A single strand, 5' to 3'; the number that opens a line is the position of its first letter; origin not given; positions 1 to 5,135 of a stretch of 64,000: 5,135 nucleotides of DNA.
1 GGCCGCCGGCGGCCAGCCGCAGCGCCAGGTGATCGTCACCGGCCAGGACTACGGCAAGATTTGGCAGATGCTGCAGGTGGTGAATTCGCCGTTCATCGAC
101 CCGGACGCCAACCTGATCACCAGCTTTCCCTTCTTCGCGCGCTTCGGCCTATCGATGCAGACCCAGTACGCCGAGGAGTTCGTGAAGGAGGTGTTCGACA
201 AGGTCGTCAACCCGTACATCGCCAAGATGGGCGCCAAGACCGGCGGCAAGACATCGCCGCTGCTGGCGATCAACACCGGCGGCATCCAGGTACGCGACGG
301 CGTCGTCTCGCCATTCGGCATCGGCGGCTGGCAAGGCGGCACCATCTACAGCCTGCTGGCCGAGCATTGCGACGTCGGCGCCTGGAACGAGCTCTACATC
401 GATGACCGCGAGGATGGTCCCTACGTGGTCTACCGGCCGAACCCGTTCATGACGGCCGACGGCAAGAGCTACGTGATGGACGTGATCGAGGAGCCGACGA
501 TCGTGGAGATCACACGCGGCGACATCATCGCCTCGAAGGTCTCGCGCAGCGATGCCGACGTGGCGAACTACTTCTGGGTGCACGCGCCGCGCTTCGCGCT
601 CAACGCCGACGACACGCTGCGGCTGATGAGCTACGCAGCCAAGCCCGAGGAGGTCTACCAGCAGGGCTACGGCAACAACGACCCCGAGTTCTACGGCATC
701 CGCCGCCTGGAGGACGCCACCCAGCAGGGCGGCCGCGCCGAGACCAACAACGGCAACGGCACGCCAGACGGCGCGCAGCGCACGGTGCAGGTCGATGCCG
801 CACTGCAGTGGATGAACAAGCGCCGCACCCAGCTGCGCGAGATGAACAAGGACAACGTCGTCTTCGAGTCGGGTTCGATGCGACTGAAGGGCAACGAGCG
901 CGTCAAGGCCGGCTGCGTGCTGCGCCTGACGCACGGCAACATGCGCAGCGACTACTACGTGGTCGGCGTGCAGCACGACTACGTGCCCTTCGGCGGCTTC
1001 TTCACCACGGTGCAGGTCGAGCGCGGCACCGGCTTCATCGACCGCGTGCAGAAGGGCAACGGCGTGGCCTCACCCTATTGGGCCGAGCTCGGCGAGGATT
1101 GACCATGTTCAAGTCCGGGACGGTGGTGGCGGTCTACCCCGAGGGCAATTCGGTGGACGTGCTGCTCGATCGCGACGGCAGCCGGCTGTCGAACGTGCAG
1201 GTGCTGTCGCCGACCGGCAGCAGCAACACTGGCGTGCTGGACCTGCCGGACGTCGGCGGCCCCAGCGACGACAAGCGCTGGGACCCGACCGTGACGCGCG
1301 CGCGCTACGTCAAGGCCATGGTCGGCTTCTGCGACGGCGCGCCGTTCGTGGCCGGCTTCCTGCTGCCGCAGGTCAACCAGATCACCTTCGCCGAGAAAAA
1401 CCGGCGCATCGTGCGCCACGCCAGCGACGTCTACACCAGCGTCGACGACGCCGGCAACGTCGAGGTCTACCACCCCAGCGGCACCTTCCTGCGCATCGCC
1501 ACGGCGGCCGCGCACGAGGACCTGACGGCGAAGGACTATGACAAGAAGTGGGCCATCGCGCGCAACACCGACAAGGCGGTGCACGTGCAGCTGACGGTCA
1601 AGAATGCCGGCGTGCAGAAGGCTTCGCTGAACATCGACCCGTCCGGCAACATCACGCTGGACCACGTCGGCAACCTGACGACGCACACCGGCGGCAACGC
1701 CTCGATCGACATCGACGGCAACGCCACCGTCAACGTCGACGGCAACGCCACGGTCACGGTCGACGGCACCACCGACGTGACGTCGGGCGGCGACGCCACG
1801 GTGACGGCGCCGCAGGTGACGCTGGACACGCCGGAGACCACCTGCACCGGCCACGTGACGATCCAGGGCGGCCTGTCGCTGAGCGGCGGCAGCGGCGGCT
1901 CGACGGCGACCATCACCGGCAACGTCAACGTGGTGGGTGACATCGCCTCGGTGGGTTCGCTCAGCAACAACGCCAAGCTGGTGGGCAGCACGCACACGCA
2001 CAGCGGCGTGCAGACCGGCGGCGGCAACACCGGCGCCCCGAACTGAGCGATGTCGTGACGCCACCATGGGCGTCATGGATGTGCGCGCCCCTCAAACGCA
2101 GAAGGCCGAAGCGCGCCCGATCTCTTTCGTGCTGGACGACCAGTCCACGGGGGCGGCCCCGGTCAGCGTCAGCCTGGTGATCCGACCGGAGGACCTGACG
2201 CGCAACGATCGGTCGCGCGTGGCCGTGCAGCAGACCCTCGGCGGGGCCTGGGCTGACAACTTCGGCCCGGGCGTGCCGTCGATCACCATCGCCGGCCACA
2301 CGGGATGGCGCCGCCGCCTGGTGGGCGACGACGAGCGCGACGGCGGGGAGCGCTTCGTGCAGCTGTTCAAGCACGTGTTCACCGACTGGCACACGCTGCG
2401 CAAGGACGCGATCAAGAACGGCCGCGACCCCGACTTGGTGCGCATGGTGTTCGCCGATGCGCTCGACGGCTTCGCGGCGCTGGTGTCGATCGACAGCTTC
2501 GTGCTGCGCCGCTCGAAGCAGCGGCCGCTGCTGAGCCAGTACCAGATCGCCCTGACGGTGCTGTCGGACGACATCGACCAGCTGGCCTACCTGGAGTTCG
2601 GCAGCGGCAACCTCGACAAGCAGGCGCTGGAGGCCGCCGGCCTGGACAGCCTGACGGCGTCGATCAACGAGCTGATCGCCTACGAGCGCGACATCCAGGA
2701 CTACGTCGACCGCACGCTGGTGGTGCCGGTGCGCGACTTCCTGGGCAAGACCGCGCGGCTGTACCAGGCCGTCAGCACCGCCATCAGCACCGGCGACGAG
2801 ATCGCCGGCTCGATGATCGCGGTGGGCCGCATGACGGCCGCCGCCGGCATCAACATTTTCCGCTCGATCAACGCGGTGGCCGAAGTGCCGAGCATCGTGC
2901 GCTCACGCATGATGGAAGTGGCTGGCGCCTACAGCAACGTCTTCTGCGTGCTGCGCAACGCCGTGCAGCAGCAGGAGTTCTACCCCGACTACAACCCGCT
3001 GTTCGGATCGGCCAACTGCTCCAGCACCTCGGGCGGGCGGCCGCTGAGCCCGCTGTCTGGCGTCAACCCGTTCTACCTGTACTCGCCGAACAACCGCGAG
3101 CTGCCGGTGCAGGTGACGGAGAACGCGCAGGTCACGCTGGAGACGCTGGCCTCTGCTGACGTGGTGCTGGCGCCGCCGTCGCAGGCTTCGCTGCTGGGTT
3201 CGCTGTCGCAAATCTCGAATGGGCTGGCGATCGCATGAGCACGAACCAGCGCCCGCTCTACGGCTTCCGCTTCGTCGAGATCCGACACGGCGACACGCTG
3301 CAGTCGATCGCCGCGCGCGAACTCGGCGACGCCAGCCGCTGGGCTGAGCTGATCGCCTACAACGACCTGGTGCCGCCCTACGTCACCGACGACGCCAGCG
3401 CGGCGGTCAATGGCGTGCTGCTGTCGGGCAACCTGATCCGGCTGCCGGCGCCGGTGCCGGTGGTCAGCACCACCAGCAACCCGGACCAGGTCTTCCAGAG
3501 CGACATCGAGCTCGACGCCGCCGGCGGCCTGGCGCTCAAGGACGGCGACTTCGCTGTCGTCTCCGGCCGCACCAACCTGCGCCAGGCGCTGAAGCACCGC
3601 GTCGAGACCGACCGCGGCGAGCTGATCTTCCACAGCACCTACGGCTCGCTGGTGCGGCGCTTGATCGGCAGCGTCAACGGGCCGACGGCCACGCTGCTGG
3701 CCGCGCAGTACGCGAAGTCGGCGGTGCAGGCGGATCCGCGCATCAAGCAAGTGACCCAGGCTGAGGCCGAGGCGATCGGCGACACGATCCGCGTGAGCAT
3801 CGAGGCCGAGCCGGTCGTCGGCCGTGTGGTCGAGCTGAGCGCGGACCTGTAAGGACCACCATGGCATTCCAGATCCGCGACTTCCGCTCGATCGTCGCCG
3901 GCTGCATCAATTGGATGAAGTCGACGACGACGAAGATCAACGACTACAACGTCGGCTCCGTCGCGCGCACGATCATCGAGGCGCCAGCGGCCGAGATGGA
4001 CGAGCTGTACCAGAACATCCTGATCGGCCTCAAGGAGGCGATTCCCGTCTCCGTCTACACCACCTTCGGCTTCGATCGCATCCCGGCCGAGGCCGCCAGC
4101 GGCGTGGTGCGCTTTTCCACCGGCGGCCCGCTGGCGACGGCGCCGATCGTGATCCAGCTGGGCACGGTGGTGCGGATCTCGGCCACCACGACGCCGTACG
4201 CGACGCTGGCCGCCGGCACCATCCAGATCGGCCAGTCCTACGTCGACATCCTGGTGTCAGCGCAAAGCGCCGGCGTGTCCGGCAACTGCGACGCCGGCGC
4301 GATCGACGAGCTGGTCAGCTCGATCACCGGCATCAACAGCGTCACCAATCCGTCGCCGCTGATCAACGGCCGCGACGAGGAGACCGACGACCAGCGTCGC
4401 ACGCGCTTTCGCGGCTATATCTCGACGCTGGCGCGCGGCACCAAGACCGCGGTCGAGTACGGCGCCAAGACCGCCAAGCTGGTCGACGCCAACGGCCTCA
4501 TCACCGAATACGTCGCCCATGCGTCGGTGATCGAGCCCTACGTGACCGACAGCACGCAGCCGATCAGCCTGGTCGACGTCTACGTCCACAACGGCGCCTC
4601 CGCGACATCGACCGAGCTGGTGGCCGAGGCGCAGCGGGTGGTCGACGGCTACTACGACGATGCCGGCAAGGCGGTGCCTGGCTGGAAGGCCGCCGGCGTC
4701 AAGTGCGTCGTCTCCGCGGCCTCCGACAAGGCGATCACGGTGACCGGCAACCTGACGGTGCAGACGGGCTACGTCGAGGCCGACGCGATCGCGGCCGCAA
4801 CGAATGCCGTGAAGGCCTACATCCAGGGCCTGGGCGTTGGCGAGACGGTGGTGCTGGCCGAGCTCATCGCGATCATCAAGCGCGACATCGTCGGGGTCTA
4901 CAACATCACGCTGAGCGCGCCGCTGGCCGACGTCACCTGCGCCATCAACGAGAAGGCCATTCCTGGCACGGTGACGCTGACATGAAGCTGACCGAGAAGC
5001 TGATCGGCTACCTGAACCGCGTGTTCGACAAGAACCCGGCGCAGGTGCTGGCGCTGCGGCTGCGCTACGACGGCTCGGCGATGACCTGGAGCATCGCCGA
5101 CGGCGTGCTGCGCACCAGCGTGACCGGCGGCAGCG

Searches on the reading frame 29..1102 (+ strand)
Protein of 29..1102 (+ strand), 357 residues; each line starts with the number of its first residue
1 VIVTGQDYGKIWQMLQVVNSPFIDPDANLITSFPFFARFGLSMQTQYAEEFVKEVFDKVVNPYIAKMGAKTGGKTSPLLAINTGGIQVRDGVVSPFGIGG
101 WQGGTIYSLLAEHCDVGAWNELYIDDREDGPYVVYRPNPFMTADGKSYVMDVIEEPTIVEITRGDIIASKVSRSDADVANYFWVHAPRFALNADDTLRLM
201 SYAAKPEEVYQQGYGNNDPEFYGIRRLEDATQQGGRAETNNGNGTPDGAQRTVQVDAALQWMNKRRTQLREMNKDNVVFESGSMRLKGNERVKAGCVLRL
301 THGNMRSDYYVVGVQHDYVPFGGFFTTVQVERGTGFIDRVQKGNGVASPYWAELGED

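Call 14: search_protein_families(library=phrogs, proteins=[window:29-1102:+], max_evalue=0.001)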
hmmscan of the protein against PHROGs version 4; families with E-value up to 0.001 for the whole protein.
window:29-1102:+ (357 aa): 1 family
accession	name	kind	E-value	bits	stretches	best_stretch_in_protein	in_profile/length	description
phrog_1015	-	tail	1.9e-09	37.7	1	257-333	503-581/795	tail protein with lysin activity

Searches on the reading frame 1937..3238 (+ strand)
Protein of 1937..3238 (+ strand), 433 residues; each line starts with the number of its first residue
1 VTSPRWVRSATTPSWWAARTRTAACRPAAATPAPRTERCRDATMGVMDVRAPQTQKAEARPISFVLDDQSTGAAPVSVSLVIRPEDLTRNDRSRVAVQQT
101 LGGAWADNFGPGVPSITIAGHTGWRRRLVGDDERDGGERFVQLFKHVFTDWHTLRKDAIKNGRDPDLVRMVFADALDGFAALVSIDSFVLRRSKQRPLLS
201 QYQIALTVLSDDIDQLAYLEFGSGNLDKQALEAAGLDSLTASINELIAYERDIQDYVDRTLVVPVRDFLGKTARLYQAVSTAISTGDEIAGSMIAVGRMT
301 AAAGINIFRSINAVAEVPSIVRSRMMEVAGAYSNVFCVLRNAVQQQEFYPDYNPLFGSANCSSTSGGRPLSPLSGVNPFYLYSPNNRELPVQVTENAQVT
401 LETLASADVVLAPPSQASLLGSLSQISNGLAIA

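Call 14: search_protein_families(library=phrogs, proteins=[window:1937-3238:+], max_evalue=0.001)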
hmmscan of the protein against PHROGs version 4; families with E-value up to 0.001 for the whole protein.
window:1937-3238:+ (433 aa): 1 family
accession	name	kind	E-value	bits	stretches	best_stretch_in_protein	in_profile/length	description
phrog_1011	-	head and packaging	7e-47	161.8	1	51-432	5-359/361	virion structural protein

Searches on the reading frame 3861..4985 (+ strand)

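Call 14: search_protein_families(library=phrogs, proteins=[window:3861-4985:+], max_evalue=0.001)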
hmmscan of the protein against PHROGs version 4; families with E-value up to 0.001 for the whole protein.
window:3861-4985:+ (374 aa): 4 families
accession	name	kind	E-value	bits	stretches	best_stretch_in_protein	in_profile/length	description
phrog_6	-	tail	2.6e-45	156.1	1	1-374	65-404/548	baseplate wedge subunit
phrog_1608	-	tail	1.1e-05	26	1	238-372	58-187/192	tail protein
phrog_2103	-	tail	0.0001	22.9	1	69-161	76-160/162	baseplate protein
phrog_34452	-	unknown function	0.00033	21.4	1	49-166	63-174/175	-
